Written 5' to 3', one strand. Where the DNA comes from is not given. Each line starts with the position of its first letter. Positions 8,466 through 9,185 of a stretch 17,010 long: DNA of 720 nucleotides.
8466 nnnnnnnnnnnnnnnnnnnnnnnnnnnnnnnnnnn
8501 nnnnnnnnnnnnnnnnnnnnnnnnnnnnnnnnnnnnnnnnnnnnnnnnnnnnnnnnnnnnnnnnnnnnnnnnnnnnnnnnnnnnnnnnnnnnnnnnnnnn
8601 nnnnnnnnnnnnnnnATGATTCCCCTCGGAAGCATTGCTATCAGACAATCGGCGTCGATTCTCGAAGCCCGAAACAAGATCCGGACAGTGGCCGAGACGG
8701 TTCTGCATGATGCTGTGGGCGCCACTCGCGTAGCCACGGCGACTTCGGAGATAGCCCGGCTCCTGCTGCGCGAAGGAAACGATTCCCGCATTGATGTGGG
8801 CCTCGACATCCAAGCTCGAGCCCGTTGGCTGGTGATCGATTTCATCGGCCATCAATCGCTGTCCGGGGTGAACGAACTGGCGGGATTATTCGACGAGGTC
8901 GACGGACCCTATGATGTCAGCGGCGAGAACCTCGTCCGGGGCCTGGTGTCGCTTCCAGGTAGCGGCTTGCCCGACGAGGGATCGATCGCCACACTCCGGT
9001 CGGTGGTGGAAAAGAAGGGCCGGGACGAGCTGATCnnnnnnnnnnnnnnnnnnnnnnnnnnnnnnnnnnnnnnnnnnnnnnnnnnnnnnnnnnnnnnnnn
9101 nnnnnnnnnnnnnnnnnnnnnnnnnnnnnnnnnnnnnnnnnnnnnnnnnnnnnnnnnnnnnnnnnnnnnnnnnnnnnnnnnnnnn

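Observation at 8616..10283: RsbU-like PP2C fused to an RsbW-like anti-sigma kinase, with an N-terminal domain that looks like a degenerate RsbT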

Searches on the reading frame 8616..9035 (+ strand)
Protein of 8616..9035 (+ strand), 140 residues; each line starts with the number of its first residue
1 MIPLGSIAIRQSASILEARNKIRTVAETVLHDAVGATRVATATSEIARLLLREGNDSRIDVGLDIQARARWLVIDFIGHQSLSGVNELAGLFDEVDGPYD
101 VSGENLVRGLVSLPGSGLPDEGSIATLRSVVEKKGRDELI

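Call 15: search_solved_structures(query=A1, max_evalue=10, show_alignments=3)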
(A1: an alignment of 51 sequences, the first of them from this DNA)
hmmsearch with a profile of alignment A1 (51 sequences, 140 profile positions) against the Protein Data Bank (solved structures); distinct sequences matched with E-value up to 10: 9.
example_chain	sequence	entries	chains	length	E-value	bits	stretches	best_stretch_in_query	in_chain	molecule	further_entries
4e2h_A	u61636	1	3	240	0.02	18.4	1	37-136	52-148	Chain length determinant protein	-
4e2c_A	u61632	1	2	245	0.021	18.3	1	37-136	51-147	chimeric WzzB Chain length determinant protein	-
4zm1_A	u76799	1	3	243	0.021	18.3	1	37-136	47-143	Chain length determinant protein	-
5nbz_A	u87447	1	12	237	0.023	18.2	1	37-136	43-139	WzzB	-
6rbg_A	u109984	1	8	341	0.025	18.1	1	37-136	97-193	Chain length determinant protein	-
4e29_A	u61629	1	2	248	0.025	18.1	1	37-136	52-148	Chimeric WzzB chain length determinant protein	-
8bw8_B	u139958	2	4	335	0.03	17.8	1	3-67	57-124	Connector enhancer of KSR protein CNK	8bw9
4zm5_A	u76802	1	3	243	0.13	15.8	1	37-136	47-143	Chain length determinant protein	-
3b8p_A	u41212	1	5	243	0.34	14.4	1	37-137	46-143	Chain length determinant protein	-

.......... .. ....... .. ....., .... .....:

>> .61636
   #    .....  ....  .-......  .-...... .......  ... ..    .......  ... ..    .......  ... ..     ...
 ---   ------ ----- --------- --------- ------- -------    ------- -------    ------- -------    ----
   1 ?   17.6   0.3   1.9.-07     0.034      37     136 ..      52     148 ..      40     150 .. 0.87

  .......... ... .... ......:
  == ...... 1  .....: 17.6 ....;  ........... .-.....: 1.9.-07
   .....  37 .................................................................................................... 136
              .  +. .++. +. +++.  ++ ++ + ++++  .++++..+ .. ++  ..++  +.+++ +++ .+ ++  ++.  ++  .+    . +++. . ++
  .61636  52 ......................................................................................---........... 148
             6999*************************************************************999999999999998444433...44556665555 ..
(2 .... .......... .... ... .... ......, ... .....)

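Call 19: predict_structure(alignment_id=A1)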
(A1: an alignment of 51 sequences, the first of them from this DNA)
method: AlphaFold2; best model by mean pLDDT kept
length: 140 residues; sequences in the alignment: 51
mean_pLDDT: 88.3   pTM: 0.85
mean pLDDT of the five models: 88.3, 87.8, 87.2, 87.2, 86.7
residues with pLDDT >= 90: 88; 70-90: 44; 50-70: 7; < 50: 1
segments of 3 or more residues with pLDDT < 50: none
pLDDT, mean of each block of 10 residues (from residue 1): 94 95 96 94 94 89 90 93 76 86 88 82 92 67
secondary structure, 60 per line:
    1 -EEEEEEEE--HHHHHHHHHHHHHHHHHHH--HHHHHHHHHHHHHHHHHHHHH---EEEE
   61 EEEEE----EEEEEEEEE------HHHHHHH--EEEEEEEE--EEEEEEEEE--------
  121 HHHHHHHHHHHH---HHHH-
elements in order: E2-9 H12-30 H33-53 E57-65 E70-78 H85-91 E94-101 E104-112 H121-132 H136-139

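Call 29: find_related_loci(query=A3, collection=metagenome_contigs, flank=7000)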
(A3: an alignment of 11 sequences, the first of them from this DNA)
Query A3 (130 aa) in metagenome_contigs; peptide patterns used: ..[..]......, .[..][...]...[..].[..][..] (x = any residue, [..] = any of these).
156 stretches matched a pattern; 41 encode a relative of the query (tblastn E <= 1e-3); 41 distinct loci.
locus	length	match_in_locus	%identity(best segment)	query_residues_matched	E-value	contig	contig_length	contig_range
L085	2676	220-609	50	1-130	2e-32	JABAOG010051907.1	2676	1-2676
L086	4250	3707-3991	47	1-95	1e-21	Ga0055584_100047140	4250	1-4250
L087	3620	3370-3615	51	1-82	9e-20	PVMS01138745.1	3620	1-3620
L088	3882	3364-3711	41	1-114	4e-18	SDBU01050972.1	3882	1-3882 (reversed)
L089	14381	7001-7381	38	4-130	7e-18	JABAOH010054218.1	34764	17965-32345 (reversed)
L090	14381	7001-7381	37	4-130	6e-17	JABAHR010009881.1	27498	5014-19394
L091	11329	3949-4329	37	4-130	6e-17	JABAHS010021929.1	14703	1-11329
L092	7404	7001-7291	40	1-95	1e-15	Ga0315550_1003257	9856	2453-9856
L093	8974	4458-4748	40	1-95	2e-15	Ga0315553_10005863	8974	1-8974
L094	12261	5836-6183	36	1-114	3e-15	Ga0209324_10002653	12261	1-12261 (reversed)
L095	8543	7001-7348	36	1-114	3e-15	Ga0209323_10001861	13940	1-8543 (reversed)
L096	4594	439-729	40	1-95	4e-15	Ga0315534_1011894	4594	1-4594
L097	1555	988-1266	38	1-93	7e-15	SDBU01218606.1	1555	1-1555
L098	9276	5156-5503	38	1-114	1e-14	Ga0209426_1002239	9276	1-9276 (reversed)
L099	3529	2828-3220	33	1-130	4e-14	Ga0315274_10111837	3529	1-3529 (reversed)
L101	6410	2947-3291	36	1-114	5e-14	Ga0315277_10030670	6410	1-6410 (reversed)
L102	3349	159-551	33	1-130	6e-14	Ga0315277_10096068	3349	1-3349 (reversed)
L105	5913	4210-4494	41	1-95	7e-13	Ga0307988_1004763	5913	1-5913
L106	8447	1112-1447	40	1-113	2e-12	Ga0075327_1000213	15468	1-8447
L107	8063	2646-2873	42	1-76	2e-12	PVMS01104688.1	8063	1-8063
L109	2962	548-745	45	1-66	3e-12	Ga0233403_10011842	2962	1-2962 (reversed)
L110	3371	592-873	39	1-94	6e-12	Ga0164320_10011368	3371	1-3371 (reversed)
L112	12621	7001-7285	38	1-95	2e-11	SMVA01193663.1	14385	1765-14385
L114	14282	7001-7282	35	1-94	5e-10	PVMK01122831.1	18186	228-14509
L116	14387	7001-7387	32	2-130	2e-8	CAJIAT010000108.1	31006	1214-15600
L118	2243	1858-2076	33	2-74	2e-7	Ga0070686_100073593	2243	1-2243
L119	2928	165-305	45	2-48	3e-7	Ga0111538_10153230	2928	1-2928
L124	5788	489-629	36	6-52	2e-4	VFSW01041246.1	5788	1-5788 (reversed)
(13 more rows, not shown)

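Call 32: search_protein_families(library=pfam, proteins=[L094:5806-8394:+, L101:2917-5400:+, L102:108-3323:+, L110:532-3294:+, L112:6971-9127:+, L114:6965-9670:+, L116:6995-9784:+, L106:1082-3031:+, L107:2622-4658:+, L119:3-2279:+], max_evalue=0.001)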
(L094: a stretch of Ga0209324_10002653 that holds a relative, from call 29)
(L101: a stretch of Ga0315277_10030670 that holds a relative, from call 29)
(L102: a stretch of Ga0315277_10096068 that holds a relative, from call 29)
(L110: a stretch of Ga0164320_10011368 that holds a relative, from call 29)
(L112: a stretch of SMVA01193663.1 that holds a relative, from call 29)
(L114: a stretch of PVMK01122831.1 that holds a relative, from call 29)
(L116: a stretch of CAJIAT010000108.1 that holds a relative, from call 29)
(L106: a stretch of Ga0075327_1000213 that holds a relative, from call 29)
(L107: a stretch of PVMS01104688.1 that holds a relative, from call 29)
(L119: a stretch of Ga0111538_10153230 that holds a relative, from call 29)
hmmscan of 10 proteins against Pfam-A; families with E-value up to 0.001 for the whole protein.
L094:5806-8394:+ (863 aa): 7 families
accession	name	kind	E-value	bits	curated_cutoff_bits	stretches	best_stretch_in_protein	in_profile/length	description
PF02518.31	HATPase_c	-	9.9e-30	103.7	26.4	1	605-717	2-109/111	Histidine kinase-, DNA gyrase B-, and HSP90-like ATPase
PF00512.31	HisKA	-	3.6e-16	59.4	26.9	1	491-559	1-66/66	His Kinase A (phospho-acceptor) domain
PF08448.16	PAS_4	-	2e-09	38.1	23.1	1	374-480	1-110/110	PAS fold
PF13185.12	GAF_2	-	1.4e-07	32.2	28.6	1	210-346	3-134/136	GAF domain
PF13426.13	PAS_9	-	7.2e-05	23.5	27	1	379-477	2-103/103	PAS domain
PF13492.12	GAF_3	-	0.00014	22.7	27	1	213-347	4-127/129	GAF domain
PF01590.32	GAF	-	0.00029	21.8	22.4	0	213-345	4-131/133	GAF domain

L101:2917-5400:+ (828 aa): 12 families
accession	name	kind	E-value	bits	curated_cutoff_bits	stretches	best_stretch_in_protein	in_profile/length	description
PF00990.26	GGDEF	-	4.2e-40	137.6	23.8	1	461-618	2-161/161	Diguanylate cyclase, GGDEF domain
PF13487.12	HD_5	-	3.9e-36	124.8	27.2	1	647-807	6-169/170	HD domain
PF01966.28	HD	-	1e-23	84.2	22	1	655-777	1-116/116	HD domain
PF08447.18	PAS_3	-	1.6e-14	54.3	25.6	1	190-262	3-77/89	PAS fold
PF00989.32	PAS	-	3.3e-13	50.1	22.6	1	170-275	4-113/113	PAS fold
PF13426.13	PAS_9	-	3.8e-12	46.8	27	1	179-277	3-103/103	PAS domain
PF13185.12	GAF_2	-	1.4e-10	41.9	28.6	1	306-448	2-136/136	GAF domain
PF13492.12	GAF_3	-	1.6e-10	41.9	27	1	307-449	1-129/129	GAF domain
PF01590.32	GAF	-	5.6e-09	37.1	22.4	1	307-447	1-133/133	GAF domain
PF13188.13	PAS_8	-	8e-07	29.2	21.8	1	169-223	3-57/65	PAS domain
PF08448.16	PAS_4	-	3.4e-06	27.7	23.1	1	184-280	13-110/110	PAS fold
PF08668.18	HDOD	-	7.7e-05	22.7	22.9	1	656-705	96-143/196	HDOD domain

L102:108-3323:+ (1072 aa): 13 families
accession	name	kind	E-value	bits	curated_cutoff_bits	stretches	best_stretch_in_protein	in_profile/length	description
PF13426.13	PAS_9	-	2.9e-48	162.8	27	3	303-405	2-103/103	PAS domain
PF00990.26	GGDEF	-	1e-40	139.6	23.8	1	713-870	2-161/161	Diguanylate cyclase, GGDEF domain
PF00989.32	PAS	-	1e-36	125.8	22.6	3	176-281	4-113/113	PAS fold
PF13487.12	HD_5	-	3.5e-36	125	27.2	1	900-1060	7-170/170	HD domain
PF08448.16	PAS_4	-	2.9e-35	121.3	23.1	3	300-407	3-109/110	PAS fold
PF08447.18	PAS_3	-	1.5e-34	118.6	25.6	3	196-271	3-81/89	PAS fold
PF13188.13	PAS_8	-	1.3e-26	92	21.8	3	176-230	4-59/65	PAS domain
PF01966.28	HD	-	2.6e-20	73.3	22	1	909-1029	3-116/116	HD domain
PF14598.12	PAS_11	-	1.5e-14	54.3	25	1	202-259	22-79/109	PAS domain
PF13492.12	GAF_3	-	1.3e-13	51.9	27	1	559-701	1-129/129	GAF domain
PF13185.12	GAF_2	-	1.3e-12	48.5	28.6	1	558-700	2-136/136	GAF domain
PF01590.32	GAF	-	5.8e-10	40.3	22.4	1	560-699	2-133/133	GAF domain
PF24820.1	Diguanyl_cycl_sensor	-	2e-07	31.4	28.1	0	301-387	5-97/109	Diguanylate cyclase-like sensor domain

L110:532-3294:+ (921 aa): 4 families
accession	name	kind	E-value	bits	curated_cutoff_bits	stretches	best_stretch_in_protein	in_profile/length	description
PF00072.30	Response_reg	-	3.2e-49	166.2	30.2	2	574-684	1-109/111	Response regulator receiver domain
PF02518.31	HATPase_c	-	1.6e-31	109.5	26.4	1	289-403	1-109/111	Histidine kinase-, DNA gyrase B-, and HSP90-like ATPase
PF00512.31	HisKA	-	1.6e-20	73.4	26.9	1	177-242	1-66/66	His Kinase A (phospho-acceptor) domain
PF01627.28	Hpt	-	3.6e-14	53.2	24.6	1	744-824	2-82/84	Hpt domain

L112:6971-9127:+ (719 aa): 3 families
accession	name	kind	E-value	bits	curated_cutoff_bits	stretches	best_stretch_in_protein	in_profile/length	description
PF00072.30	Response_reg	-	1.8e-53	179.8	30.2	2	583-693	1-109/111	Response regulator receiver domain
PF02518.31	HATPase_c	-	5e-30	104.6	26.4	1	302-415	1-108/111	Histidine kinase-, DNA gyrase B-, and HSP90-like ATPase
PF00512.31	HisKA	-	1e-21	77.2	26.9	1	190-255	1-66/66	His Kinase A (phospho-acceptor) domain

L114:6965-9670:+ (902 aa): 5 families
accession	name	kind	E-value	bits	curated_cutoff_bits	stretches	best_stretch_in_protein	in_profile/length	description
PF00072.30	Response_reg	-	1.5e-52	176.9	30.2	2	566-676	1-109/111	Response regulator receiver domain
PF02518.31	HATPase_c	-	1.4e-28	100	26.4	1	281-393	1-107/111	Histidine kinase-, DNA gyrase B-, and HSP90-like ATPase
PF00512.31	HisKA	-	4.8e-22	78.2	26.9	1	169-234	1-66/66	His Kinase A (phospho-acceptor) domain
PF01627.28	Hpt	-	1.7e-12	47.8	24.6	1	730-796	2-68/84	Hpt domain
PF24896.1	Receiver_CRE1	-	2.1e-06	28.4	27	0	411-537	3-135/136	AHK4/CRE1/WOL first receiver domain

L116:6995-9784:+ (930 aa): 4 families
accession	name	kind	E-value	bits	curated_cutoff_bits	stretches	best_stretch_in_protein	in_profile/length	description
PF00072.30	Response_reg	-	7.8e-48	161.7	30.2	2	574-688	1-110/111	Response regulator receiver domain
PF02518.31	HATPase_c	-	1.4e-31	109.7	26.4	1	294-406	1-107/111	Histidine kinase-, DNA gyrase B-, and HSP90-like ATPase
PF00512.31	HisKA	-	6.6e-20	71.4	26.9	1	182-247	1-66/66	His Kinase A (phospho-acceptor) domain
PF01627.28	Hpt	-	1e-08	35.7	24.6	1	744-826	2-81/84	Hpt domain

L106:1082-3031:+ (650 aa): 4 families
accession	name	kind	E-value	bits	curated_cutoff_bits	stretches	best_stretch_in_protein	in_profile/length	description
PF02518.31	HATPase_c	-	3e-30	105.3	26.4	1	305-411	2-109/111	Histidine kinase-, DNA gyrase B-, and HSP90-like ATPase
PF00512.31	HisKA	-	1.8e-23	82.8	26.9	1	191-257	1-66/66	His Kinase A (phospho-acceptor) domain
PF00072.30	Response_reg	-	1.8e-22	80.1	30.2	1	441-551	2-110/111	Response regulator receiver domain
PF13581.12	HATPase_c_2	-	0.00063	20.2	27.4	0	313-389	40-112/127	Histidine kinase-like ATPase domain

L107:2622-4658:+ (679 aa): 3 families
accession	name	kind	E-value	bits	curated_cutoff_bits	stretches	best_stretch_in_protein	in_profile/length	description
PF00072.30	Response_reg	-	3.4e-44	150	30.2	2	444-552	1-110/111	Response regulator receiver domain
PF02518.31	HATPase_c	-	5.2e-29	101.4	26.4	1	303-416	2-110/111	Histidine kinase-, DNA gyrase B-, and HSP90-like ATPase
PF00512.31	HisKA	-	3.6e-20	72.2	26.9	1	188-256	1-66/66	His Kinase A (phospho-acceptor) domain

L119:3-2279:+ (759 aa): 4 families
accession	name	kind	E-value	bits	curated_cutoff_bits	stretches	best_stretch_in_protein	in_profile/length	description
PF02518.31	HATPase_c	-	2e-39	134.9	26.4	2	385-495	2-109/111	Histidine kinase-, DNA gyrase B-, and HSP90-like ATPase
PF00072.30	Response_reg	-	3e-28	98.6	30.2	2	640-738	2-100/111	Response regulator receiver domain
PF00512.31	HisKA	-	1.2e-16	60.9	26.9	1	270-338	1-66/66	His Kinase A (phospho-acceptor) domain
PF13581.12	HATPase_c_2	-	3e-15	56.8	27.4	1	67-182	7-127/127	Histidine kinase-like ATPase domain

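Call 40: search_protein_representatives(alignment_id=A1)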
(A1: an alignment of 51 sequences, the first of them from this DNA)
Query: 51 sequences, 140 profile positions. Proteins with E-value up to 0.001 (for the whole library): 637; up to 1e-10: 270; up to 1e-30: 17. The best 150 are listed.
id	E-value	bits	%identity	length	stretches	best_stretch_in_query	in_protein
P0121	3.5e-41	157.0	-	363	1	1-140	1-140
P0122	1.2e-40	155.3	-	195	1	1-140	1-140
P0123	3.3e-39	150.6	-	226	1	1-140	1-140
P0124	8.1e-38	146.1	-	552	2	1-114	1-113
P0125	5.1e-37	143.5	-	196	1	1-140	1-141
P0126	2.4e-35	138.1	-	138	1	4-131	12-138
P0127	1.5e-34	135.5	-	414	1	1-140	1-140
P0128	2.8e-34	134.6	-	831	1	1-140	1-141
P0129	5.5e-34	133.6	-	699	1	1-140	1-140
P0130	8.0e-34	133.1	-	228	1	1-140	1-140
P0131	1.1e-33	132.6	-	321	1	1-140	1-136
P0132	4.0e-33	130.9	-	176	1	1-140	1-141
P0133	4.2e-33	130.8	-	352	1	1-140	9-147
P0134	7.2e-32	126.8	-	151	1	1-121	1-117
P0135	1.2e-31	126.0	-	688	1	1-140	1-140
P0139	4.3e-29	117.8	-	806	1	1-140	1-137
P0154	8.8e-26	107.1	-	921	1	1-139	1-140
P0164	1.3e-24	103.3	-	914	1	1-140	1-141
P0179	7.2e-23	97.6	-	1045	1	1-140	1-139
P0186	4.4e-22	95.1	-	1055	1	1-140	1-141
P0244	8.3e-18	81.2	-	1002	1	1-140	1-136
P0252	4.5e-17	78.8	-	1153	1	1-140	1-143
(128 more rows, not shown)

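Call 43: search_protein_families(library=pfam, alignment_id=A4, max_evalue=0.001)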
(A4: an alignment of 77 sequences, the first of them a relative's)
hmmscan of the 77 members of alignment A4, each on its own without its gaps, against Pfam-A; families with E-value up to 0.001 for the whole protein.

A. member 1, P0124 (552 aa): 3 families
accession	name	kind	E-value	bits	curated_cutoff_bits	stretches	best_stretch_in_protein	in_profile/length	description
PF02518.31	HATPase_c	-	8e-27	94.3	26.4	1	440-547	3-110/111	Histidine kinase-, DNA gyrase B-, and HSP90-like ATPase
PF00512.31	HisKA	-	5.8e-13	49.1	26.9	1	329-390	3-63/66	His Kinase A (phospho-acceptor) domain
PF14501.12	HATPase_c_5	-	5.7e-06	26.6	22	1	442-533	5-91/102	GHKL domain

B. families by the number of members that match (of 77 scanned): 28 families (the first 25 are shown)
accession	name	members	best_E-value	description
PF02518.31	HATPase_c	68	4.2e-34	Histidine kinase-, DNA gyrase B-, and HSP90-like ATPase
PF00512.31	HisKA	62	5.5e-24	His Kinase A (phospho-acceptor) domain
PF00072.30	Response_reg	34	4.6e-57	Response regulator receiver domain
PF13581.12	HATPase_c_2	14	7.8e-25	Histidine kinase-like ATPase domain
PF13426.13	PAS_9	13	2.3e-48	PAS domain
PF01627.28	Hpt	13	5.4e-13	Hpt domain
PF07228.17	SpoIIE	12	3.1e-56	Stage II sporulation protein E (SpoIIE)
PF00989.32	PAS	11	2e-36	PAS fold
PF08448.16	PAS_4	11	3.3e-35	PAS fold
PF08447.18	PAS_3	9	1.9e-34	PAS fold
PF13188.13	PAS_8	7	1.8e-26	PAS domain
PF14501.12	HATPase_c_5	7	1.2e-06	GHKL domain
PF23198.2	PDE8A_N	6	2.1e-06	PDE8A-like, N-terminal domain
PF13185.12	GAF_2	5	1.5e-14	GAF domain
PF01590.32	GAF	5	8.4e-13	GAF domain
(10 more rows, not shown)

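Call 46: find_homologous_proteins(query=A5, max_evalue=0.00001)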
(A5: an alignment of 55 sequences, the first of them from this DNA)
Query A5 (55 sequences) (140 aa, profile of the alignment): 3 proteins with E <= 0.00001 among 1948 candidates.
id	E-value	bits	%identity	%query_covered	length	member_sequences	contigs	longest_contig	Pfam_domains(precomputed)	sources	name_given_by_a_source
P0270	6.3e-38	148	35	100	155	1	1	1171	-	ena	-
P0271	2.0e-26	110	38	68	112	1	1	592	-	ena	-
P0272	6.7e-22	96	99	53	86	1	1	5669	-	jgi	jgi:hypothetical protein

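Call 47: list_cluster_members(proteins=[P0128, P0129, P0135, P0139, P0154, P0164, P0179, P0186, P0252, P0244])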
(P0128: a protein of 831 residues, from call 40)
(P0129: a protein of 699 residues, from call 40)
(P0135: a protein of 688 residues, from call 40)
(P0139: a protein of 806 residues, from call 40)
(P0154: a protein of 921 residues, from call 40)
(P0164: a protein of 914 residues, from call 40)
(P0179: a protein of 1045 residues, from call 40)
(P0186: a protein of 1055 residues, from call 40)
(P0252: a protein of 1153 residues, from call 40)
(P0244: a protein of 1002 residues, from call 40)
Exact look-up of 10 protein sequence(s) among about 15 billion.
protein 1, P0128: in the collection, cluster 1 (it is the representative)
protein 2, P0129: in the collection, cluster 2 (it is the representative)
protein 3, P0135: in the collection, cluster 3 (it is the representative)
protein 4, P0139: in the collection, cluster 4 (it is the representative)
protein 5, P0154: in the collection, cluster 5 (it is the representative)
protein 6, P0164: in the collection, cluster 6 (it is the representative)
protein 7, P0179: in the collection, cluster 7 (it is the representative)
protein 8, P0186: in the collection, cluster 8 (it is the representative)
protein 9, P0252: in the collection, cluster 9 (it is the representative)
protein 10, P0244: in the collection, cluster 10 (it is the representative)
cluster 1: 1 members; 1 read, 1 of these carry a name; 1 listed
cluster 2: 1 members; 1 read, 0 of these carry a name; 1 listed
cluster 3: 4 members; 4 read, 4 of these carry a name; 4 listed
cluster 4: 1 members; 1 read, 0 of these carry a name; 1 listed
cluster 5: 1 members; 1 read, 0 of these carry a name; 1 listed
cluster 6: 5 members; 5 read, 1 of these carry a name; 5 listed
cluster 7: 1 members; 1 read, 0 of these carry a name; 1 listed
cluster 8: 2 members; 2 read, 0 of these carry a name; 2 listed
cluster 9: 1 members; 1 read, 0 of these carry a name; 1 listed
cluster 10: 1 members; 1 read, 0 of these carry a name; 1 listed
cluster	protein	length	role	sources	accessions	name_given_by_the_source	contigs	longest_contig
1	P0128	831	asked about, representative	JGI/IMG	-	signal transduction histidine kinase/DNA-binding response OmpR family regulator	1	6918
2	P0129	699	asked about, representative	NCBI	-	-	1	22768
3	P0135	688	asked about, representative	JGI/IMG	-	signal transduction histidine kinase/DNA-binding response OmpR family regulator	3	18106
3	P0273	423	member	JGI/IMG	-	signal transduction histidine kinase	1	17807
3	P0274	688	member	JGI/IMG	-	signal transduction histidine kinase/DNA-binding response OmpR family regulator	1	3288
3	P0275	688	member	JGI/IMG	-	signal transduction histidine kinase/DNA-binding response OmpR family regulator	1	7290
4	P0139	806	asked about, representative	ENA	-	-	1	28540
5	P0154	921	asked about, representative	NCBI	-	-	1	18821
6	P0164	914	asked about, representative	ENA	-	-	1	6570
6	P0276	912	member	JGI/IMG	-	two-component system sensor histidine kinase/response regulator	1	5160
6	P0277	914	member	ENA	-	-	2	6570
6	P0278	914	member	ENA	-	-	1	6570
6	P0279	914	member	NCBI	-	-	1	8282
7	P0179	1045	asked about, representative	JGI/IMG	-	-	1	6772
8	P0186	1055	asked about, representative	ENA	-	-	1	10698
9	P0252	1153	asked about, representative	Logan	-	-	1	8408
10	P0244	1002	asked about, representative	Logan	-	-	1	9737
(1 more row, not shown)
